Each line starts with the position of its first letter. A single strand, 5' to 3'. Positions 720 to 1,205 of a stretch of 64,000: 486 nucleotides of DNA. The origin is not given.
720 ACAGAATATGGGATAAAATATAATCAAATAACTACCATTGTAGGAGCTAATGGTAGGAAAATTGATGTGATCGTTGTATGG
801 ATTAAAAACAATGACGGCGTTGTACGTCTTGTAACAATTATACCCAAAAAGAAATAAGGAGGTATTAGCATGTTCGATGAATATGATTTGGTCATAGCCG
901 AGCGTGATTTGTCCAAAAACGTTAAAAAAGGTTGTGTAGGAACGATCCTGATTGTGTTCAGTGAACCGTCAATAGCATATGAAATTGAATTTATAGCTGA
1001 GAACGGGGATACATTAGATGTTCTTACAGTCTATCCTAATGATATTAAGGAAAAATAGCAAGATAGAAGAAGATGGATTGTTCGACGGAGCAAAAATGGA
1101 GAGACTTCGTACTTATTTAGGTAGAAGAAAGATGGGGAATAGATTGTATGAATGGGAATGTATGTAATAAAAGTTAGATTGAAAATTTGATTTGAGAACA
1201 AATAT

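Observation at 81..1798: AT-rich DUF6883-like/DUF4926-like gene pair bracketed by ~290-bp direct repeats (toxin-cassette architecture)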

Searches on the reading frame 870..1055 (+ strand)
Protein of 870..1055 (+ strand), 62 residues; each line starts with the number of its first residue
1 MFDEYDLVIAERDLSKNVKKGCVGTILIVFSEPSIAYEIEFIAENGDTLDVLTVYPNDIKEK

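Call 7: search_protein_families(library=pfam, proteins=[window:870-1055:+], max_evalue=1)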
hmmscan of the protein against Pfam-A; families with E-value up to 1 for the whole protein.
window:870-1055:+ (62 aa): 1 family
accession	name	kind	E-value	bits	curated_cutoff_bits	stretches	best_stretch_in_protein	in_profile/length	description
PF16277.11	DUF4926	-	1.2e-12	47.5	29.1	1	4-59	1-55/57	Domain of unknown function (DUF4926)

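Call 8: search_protein_families(library=ncbifam, proteins=[window:870-1055:+], max_evalue=1)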
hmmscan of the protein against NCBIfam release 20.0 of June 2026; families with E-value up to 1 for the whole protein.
window:870-1055:+ (62 aa): 0 families

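Call 10: find_encoding_contigs(protein=window:870-1055:+, flank=10000, max_places=10)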
Protein window:870-1055:+ (62 aa): 22 contigs read that carry it; 10 places shown.
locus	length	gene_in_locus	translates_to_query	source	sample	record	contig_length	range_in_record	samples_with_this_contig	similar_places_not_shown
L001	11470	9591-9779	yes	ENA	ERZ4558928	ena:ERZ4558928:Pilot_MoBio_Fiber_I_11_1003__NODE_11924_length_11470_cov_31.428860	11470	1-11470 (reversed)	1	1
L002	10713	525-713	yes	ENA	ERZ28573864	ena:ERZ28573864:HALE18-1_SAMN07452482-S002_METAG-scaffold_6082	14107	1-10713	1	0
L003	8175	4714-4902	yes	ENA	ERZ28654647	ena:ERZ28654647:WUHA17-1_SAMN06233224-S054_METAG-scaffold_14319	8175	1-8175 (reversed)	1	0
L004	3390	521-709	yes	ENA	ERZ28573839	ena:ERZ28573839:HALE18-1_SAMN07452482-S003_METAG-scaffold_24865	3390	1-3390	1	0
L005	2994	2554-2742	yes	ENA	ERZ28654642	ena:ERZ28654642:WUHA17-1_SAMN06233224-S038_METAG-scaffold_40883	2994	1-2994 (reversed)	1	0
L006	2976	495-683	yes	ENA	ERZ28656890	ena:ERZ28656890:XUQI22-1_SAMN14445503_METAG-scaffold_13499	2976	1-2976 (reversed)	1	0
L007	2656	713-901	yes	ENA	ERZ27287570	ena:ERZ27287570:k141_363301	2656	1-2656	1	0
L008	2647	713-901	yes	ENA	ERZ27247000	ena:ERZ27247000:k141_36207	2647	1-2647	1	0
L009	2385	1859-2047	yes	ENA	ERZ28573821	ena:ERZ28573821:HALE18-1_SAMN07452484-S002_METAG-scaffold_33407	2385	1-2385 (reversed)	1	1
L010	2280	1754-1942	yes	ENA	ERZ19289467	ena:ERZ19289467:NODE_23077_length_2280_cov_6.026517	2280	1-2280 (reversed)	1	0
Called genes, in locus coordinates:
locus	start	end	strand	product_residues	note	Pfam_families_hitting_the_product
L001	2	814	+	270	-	?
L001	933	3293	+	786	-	-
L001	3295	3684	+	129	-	-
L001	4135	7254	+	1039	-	-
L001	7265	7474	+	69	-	-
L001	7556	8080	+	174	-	PF13930:Endonuclea_NS_2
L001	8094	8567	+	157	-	-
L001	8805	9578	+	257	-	PF21814:DUF6883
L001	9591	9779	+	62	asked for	PF16277:DUF4926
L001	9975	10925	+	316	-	-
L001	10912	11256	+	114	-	PF25857:DUF7957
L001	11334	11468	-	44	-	?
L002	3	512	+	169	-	?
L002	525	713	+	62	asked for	PF16277:DUF4926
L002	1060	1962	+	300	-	-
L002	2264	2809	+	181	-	PF13930:Endonuclea_NS_2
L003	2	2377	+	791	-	?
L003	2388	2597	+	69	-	-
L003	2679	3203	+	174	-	PF13930:Endonuclea_NS_2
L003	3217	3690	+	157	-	-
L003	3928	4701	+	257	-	PF21814:DUF6883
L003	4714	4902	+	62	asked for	PF16277:DUF4926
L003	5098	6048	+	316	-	-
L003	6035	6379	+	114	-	PF25857:DUF7957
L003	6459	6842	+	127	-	-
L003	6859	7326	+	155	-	-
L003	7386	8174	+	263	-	?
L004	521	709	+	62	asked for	PF16277:DUF4926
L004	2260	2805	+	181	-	PF13930:Endonuclea_NS_2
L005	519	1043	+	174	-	PF13930:Endonuclea_NS_2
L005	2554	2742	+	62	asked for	PF16277:DUF4926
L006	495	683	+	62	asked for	PF16277:DUF4926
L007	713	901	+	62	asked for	PF16277:DUF4926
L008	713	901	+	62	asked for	PF16277:DUF4926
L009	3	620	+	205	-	?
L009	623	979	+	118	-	-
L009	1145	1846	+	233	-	PF21814:DUF6883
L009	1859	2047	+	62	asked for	PF16277:DUF4926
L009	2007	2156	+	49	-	-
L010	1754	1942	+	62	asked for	PF16277:DUF4926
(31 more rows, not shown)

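Call 16: search_protein_families(library=pfam, proteins=[L001:4135-7251:+, L001:933-3290:+, L001:2-811:+, L001:3295-3681:+, L001:7265-7471:+, L001:7556-8077:+, L001:8094-8564:+, L001:9975-10922:+, L001:10912-11253:+], max_evalue=0.1)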
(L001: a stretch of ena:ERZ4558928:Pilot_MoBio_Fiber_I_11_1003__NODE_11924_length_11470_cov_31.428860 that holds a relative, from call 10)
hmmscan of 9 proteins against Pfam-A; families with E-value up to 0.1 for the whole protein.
L001:4135-7251:+ (1039 aa): 0 families

L001:933-3290:+ (786 aa): 0 families

L001:2-811:+ (270 aa): 0 families

L001:3295-3681:+ (129 aa): 1 family
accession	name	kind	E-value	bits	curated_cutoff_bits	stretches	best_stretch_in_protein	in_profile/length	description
PF08484.17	Methyltransf_14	-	0.022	15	23.5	1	76-125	24-72/160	C-methyltransferase C-terminal domain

L001:7265-7471:+ (69 aa): 0 families

L001:7556-8077:+ (174 aa): 1 family
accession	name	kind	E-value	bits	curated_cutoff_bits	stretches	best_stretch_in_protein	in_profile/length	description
PF13930.12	Endonuclea_NS_2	-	1.7e-27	96.7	27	1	52-165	11-132/132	DNA/RNA non-specific endonuclease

L001:8094-8564:+ (157 aa): 2 families
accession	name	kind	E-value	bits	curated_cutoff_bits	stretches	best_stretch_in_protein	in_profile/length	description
PF05889.19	SepSecS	-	0.0047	16.1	21.1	1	17-74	88-144/389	O-phosphoseryl-tRNA(Sec) selenium transferase, SepSecS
PF04634.17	YezG-like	-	0.01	16.5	21.7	1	30-122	21-118/146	Immunity protein YezG-like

L001:9975-10922:+ (316 aa): 0 families

L001:10912-11253:+ (114 aa): 0 families

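Call 17: search_protein_families(library=phrogs, proteins=[L001:4135-7251:+, L001:933-3290:+, L001:2-811:+, window:870-1055:+], max_evalue=0.01)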
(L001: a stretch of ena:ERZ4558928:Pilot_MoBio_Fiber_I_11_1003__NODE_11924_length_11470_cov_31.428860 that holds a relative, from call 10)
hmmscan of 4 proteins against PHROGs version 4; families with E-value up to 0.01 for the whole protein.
L001:4135-7251:+ (1039 aa): 1 family
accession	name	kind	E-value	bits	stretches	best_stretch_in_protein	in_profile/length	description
phrog_2563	-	unknown function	0.00069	21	1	699-770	47-118/134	-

L001:933-3290:+ (786 aa): 0 families

L001:2-811:+ (270 aa): 0 families

window:870-1055:+ (62 aa): 0 families

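Call 21: find_homologous_proteins(query=L001:4135-7251:+, max_evalue=0.00001)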
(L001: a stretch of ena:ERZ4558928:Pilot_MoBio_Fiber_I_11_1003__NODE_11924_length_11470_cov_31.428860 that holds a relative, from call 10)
Query L001:4135-7251:+ (1039 aa): 2 proteins with E <= 0.00001 among 8000 candidates.
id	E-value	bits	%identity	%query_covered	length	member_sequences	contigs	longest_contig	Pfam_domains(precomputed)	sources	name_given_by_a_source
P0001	0.0e+0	1832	94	85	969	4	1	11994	-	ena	-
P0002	2.3e-21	94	26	34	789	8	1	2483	-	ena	-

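Call 22: find_encoding_contigs(protein=P0001, flank=10000, max_places=10)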
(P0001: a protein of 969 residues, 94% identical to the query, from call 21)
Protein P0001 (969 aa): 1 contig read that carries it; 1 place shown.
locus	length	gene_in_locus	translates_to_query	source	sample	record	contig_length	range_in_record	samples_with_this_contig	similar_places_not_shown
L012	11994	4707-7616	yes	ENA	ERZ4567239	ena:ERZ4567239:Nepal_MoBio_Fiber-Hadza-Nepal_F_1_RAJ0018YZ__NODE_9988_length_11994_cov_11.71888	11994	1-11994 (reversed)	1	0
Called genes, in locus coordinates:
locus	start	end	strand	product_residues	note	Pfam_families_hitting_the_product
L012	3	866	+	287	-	?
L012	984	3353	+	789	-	-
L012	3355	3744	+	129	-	-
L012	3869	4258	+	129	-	-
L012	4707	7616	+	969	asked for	-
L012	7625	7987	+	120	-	-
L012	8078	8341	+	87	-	-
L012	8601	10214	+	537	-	-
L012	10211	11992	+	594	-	?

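Call 23: find_related_loci(query=L001:4135-7251:+, collection=viral_contigs, flank=10000)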
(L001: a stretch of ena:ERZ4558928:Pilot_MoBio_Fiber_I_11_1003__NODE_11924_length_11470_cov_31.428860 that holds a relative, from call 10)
Query L001:4135-7251:+ (1039 aa) in viral_contigs; peptide patterns used: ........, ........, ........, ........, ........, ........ (x = any residue, [..] = any of these).
6 stretches matched a pattern, but none encodes a relative of the query by tblastn (E <= 1e-3).

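Call 24: search_protein_families(library=pfam, proteins=[L012:3-863:+, L012:7625-7984:+, L012:8078-8338:+, L012:8601-10211:+, L012:10211-11992:+, L012:3869-4255:+], max_evalue=0.1)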
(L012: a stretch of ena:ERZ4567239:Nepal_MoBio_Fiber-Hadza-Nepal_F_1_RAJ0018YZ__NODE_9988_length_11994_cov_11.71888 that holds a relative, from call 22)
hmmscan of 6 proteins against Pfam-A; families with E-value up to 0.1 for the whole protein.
L012:3-863:+ (287 aa): 0 families

L012:7625-7984:+ (120 aa): 0 families

L012:8078-8338:+ (87 aa): 0 families

L012:8601-10211:+ (537 aa): 0 families

L012:10211-11992:+ (594 aa): 1 family
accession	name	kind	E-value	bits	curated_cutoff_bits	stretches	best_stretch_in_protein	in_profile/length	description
PF00675.25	Peptidase_M16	-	0.03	14.6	22.3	0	206-257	69-121/149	Insulinase (Peptidase family M16)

L012:3869-4255:+ (129 aa): 1 family
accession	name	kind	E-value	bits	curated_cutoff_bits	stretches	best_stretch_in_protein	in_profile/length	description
PF08484.17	Methyltransf_14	-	0.022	15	23.5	1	76-125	24-72/160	C-methyltransferase C-terminal domain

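Call 28: search_solved_structures(query=window:870-1055:+, max_evalue=10, show_alignments=2)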
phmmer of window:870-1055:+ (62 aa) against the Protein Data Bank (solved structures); distinct sequences matched with E-value up to 10: 0.

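Call 39: search_protein_representatives(protein=P0001)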
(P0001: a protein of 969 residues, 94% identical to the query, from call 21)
Query: 969 residues. Proteins with E-value up to 0.001 (for the whole library): 2142; up to 1e-10: 745; up to 1e-30: 20. The best 150 are listed.
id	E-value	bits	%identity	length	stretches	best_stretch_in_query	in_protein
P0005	1.6e-151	522.9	99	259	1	532-777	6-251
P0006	8.3e-78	278.9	84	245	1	732-891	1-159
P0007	4.1e-73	263.4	94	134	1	732-864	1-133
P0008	3.4e-59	217.3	81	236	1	764-899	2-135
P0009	1.0e-57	212.4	94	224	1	764-869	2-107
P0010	3.1e-53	197.6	95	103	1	764-864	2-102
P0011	2.4e-49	184.7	81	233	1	764-885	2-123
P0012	1.5e-44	168.8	75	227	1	764-877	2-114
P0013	7.8e-43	163.2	82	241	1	764-873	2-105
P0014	1.1e-38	149.5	93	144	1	786-867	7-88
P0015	3.6e-35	137.8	46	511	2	881-969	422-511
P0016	8.9e-34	133.2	62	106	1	865-966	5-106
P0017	6.1e-33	130.4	62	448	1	866-966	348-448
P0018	1.2e-32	129.4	55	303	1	851-966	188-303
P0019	1.1e-31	126.3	60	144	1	874-965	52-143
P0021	1.3e-31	126.0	30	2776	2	305-744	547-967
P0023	3.0e-31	124.8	61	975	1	866-966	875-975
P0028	8.2e-30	120.1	73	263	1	764-849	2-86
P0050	1.2e-24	103.0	58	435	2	1-59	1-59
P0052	2.7e-24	101.8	30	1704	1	327-640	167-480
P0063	6.2e-23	97.3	29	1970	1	284-675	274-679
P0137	1.5e-18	82.8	44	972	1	851-968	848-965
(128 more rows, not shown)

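Call 40: search_protein_families(library=pfam, proteins=[P0021, P0052, P0063, P0050, P0023, P0137, P0015], max_evalue=0.001)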
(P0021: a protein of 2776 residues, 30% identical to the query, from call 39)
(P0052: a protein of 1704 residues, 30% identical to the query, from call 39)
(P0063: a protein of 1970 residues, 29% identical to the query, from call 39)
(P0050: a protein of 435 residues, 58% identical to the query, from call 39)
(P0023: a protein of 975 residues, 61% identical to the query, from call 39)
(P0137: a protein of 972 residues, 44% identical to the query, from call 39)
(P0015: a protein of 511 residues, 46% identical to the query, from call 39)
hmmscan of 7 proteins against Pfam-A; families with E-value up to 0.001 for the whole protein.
P0021 (2776 aa): 1 family
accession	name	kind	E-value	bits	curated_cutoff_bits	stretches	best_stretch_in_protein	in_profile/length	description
PF06414.18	Zeta_toxin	-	4.4e-15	56.1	22.3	1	1656-1802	18-176/199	Zeta toxin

P0052 (1704 aa): 0 families

P0063 (1970 aa): 0 families

P0050 (435 aa): 0 families

P0023 (975 aa): 1 family
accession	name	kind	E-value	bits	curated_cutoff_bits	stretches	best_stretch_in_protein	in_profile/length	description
PF05593.20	RHS_repeat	-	1.5e-40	137.3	22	5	161-195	1-35/38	RHS Repeat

P0137 (972 aa): 0 families

P0015 (511 aa): 0 families

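Call 45: find_related_loci(query=L012:3-863:+, collection=metagenome_contigs, flank=10000)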
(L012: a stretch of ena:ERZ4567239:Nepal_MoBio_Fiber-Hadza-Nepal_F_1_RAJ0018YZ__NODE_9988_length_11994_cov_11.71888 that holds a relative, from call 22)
Query L012:3-863:+ (287 aa) in metagenome_contigs; peptide patterns used: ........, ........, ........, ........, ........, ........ (x = any residue, [..] = any of these).
150 stretches matched a pattern; 3 encode a relative of the query (tblastn E <= 1e-3); 3 distinct loci.
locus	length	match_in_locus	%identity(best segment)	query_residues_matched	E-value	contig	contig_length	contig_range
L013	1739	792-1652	99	1-287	0e+0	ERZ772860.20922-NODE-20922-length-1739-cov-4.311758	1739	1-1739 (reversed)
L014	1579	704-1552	98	1-287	0e+0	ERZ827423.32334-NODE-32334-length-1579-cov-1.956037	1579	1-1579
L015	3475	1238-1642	93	1-135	4e-82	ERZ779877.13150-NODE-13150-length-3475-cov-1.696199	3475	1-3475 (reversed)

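Call 48: search_protein_families(library=pfam, proteins=[L013:117-1652:+, L015:50-496:+, L015:513-941:+, L015:1019-2197:+, L009:3-617:+, L009:623-976:+, L012:7266-7613:+, L001:6697-7251:+, L001:10371-10922:+], max_evalue=0.1)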
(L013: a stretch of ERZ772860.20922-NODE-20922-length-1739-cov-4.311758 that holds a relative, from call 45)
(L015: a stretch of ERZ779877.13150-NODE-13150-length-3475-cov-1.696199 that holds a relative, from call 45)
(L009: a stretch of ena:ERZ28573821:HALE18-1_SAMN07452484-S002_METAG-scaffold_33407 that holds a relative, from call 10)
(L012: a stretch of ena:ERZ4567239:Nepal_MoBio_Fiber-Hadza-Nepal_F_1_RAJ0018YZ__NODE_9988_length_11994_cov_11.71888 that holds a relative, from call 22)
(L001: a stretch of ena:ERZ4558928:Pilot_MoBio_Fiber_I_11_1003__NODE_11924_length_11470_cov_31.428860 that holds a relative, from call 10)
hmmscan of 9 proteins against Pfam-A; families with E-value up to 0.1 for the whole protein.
L013:117-1652:+ (512 aa): 0 families

L015:50-496:+ (149 aa): 1 family
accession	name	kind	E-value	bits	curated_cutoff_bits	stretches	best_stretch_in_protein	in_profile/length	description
PF00545.25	Ribonuclease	-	1.7e-08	35.3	24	1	44-134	15-92/98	ribonuclease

L015:513-941:+ (143 aa): 2 families
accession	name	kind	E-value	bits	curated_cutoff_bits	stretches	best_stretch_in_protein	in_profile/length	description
PF01337.24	Barstar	-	6.5e-08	32.9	23.4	1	30-104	5-79/96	Barstar (barnase inhibitor)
PF18121.7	TFA2_Winged_2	-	0.038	14.1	26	0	60-97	25-56/60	TFA2 Winged helix domain 2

L015:1019-2197:+ (393 aa): 1 family
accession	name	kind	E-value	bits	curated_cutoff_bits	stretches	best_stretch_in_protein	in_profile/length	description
PF12971.12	NAGLU_N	-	0.043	14.1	28.3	1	336-375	25-64/82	Alpha-N-acetylglucosaminidase (NAGLU) N-terminal domain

L009:3-617:+ (205 aa): 0 families

L009:623-976:+ (118 aa): 0 families

L012:7266-7613:+ (116 aa): 0 families

L001:6697-7251:+ (185 aa): 4 families
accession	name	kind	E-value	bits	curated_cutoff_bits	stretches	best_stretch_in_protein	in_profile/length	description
PF07313.18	AmiA-like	-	0.032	14.1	27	1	23-94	101-168/202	N-acetylmuramoyl-L-alanine amidase-like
PF17969.6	Ldt_C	-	0.059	14.5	26.8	0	10-48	24-62/67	L,D-transpeptidase C-terminal domain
PF01323.26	DSBA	-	0.073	13.3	25.6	0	6-49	106-149/191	DSBA-like thioredoxin domain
PF14747.11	DUF4473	-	0.086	13.8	25.9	0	20-48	2-30/78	Domain of unknown function (DUF4473)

L001:10371-10922:+ (184 aa): 0 families

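Call 49: search_protein_families(library=phrogs, proteins=[L013:117-1652:+, L015:1019-2197:+, P0021, P0052, P0063], max_evalue=0.001)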
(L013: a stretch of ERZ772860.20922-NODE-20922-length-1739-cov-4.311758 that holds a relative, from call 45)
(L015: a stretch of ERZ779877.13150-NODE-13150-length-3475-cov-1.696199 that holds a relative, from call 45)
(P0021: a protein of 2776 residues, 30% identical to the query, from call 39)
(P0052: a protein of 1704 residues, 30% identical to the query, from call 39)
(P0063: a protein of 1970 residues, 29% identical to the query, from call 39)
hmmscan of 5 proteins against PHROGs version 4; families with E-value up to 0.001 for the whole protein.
L013:117-1652:+ (512 aa): 1 family
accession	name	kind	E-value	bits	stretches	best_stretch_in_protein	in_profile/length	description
phrog_21397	-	unknown function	0.00014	21.9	1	223-273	349-397/483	-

L015:1019-2197:+ (393 aa): 1 family
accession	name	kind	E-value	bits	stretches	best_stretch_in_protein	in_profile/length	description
phrog_21397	-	unknown function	4.8e-06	26.7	1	70-121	348-397/483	-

P0021 (2776 aa): 2 families
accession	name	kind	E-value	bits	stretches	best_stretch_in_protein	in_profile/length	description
phrog_24083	-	unknown function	2.8e-14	53.3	1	1684-1824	187-326/1233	-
phrog_2563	-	unknown function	1.8e-11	45.5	1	1318-1417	46-129/134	-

P0052 (1704 aa): 0 families

P0063 (1970 aa): 0 families

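Call 52: find_homologous_proteins(query=L013:117-1652:+, max_evalue=0.001)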
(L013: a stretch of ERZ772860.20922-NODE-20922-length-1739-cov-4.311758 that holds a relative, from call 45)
Query L013:117-1652:+ (512 aa): 112 proteins with E <= 0.001 among 8000 candidates.
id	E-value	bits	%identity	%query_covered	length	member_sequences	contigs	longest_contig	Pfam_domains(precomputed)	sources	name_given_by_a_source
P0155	0.0e+0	1071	97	100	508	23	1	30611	-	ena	-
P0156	3.3e-187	641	65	97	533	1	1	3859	-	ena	-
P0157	2.6e-182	625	85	66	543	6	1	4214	-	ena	-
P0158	2.9e-182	625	60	100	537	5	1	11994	-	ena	-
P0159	1.6e-170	586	90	62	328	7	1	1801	-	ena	-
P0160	4.9e-125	436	60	75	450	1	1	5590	-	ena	-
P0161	7.6e-123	429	55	72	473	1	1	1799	-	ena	-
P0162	1.3e-119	418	59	73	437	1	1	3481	-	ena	-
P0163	8.1e-113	396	53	79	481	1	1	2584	-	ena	-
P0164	8.8e-113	396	95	40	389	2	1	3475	-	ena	-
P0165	8.6e-102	360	44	98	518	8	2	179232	-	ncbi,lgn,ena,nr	ncbi:MAG: hypothetical protein E7452_06075 [Ruminococcaceae bacterium]|nr:hypothetical protein [Osci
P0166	4.1e-101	358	44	98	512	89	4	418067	-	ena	-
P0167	4.7e-100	354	48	66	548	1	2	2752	-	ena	-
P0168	2.0e-97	345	44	98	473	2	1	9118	-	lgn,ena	-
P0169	8.1e-96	340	41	97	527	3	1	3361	-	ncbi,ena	-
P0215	7.1e-72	261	52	54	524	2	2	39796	-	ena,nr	nr:MAG TPA: hypothetical protein [Caudoviricetes sp.]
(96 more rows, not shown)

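Call 53: find_encoding_contigs(protein=P0155, flank=10000, max_places=4)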
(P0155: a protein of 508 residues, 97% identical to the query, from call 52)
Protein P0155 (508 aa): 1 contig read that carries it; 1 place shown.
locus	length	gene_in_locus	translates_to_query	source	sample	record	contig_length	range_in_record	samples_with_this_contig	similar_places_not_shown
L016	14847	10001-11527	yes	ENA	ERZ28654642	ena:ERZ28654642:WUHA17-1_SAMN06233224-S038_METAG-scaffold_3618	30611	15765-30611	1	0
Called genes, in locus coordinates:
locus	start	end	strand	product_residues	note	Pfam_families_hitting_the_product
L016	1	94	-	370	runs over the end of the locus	PF01408:GFO_IDH_MocA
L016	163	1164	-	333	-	PF01408:GFO_IDH_MocA, PF22725:GFO_IDH_MocA_C3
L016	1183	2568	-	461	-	PF00884:Sulfatase, PF01663:Phosphodiest (faint), PF16347:SGSH_C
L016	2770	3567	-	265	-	PF01261:AP_endonuc_2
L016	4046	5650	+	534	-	PF12671:Amidase_6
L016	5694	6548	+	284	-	-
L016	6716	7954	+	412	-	PF00890:FAD_binding_2 (weak), PF01266:DAO (weak), PF07992:Pyr_redox_2 (faint), PF12831:FAD_oxidored, PF13450:NAD_binding_8 (weak)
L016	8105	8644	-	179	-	PF13365:Trypsin_2 (weak)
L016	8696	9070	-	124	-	-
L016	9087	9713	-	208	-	-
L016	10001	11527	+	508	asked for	-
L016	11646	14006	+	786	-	-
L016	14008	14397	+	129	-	-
